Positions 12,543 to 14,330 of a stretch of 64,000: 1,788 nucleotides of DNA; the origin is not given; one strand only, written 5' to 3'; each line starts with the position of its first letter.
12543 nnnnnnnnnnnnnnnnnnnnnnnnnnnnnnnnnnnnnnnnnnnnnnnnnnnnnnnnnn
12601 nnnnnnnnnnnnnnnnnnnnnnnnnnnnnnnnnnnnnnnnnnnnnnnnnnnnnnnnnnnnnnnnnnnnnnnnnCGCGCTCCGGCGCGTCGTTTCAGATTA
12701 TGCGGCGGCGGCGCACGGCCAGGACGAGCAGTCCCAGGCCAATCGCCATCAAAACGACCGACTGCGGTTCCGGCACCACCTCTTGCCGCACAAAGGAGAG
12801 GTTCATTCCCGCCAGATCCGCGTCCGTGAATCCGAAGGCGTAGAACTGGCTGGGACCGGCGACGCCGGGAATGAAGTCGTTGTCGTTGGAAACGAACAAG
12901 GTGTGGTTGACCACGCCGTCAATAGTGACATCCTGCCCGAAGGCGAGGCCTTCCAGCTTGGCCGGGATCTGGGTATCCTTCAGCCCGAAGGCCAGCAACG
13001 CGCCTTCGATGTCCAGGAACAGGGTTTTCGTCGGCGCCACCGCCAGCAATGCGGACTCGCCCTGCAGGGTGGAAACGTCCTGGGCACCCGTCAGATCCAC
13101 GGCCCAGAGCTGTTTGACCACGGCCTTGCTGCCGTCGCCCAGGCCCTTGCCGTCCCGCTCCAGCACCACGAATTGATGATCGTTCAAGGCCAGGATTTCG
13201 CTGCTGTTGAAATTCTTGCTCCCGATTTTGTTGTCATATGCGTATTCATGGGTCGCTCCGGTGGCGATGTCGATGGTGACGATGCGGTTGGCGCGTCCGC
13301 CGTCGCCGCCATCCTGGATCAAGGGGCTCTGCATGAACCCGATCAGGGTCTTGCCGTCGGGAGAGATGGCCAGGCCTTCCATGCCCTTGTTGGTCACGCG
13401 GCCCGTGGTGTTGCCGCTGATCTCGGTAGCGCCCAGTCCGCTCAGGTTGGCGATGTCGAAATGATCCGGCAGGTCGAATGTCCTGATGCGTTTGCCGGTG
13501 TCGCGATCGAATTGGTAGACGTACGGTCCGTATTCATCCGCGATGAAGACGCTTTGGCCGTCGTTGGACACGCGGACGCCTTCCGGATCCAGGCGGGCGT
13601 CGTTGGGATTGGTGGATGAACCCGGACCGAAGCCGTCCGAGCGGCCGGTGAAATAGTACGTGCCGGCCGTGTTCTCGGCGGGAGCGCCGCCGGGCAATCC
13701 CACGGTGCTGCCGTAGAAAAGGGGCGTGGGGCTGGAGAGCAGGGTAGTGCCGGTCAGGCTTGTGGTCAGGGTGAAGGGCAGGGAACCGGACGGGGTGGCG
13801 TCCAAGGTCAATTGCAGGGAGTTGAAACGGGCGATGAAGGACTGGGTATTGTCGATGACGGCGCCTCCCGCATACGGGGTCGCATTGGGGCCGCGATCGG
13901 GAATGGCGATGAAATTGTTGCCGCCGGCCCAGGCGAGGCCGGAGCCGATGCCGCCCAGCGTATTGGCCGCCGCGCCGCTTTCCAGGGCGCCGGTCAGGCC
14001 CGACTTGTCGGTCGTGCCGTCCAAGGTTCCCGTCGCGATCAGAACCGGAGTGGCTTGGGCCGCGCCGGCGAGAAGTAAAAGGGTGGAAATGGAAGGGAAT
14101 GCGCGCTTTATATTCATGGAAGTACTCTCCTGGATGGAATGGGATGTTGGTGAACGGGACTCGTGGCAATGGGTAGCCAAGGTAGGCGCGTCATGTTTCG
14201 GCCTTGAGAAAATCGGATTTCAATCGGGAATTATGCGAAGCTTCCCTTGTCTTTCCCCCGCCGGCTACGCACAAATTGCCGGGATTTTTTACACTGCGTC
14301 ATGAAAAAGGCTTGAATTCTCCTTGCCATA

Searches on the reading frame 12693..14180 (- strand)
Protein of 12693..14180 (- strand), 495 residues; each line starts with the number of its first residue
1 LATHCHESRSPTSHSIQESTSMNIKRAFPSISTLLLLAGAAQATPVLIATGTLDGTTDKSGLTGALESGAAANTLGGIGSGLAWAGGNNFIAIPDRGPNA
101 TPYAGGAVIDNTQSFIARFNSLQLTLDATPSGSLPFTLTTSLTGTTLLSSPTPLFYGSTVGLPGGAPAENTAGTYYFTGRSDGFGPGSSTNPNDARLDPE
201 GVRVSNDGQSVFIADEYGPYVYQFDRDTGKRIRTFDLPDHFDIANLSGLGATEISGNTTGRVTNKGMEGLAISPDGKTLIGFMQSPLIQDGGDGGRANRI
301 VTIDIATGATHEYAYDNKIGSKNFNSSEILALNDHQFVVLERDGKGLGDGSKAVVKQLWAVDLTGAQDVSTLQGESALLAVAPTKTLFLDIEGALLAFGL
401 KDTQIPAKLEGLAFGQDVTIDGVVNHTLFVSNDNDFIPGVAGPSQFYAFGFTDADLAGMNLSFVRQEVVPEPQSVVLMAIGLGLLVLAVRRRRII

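Call 7: search_protein_families(library=pfam, proteins=[window:12693-14180:-], max_evalue=0.001)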
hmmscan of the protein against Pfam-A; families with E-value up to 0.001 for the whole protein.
window:12693-14180:- (495 aa): 2 families
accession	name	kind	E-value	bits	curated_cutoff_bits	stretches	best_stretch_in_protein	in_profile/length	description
PF13449.12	Phytase-like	-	1.5e-50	173.2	27.6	1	74-436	2-284/284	Esterase-like activity of phytase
PF07589.16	PEP-CTERM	-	1.9e-05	25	20.7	1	469-492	2-24/24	PEP-CTERM motif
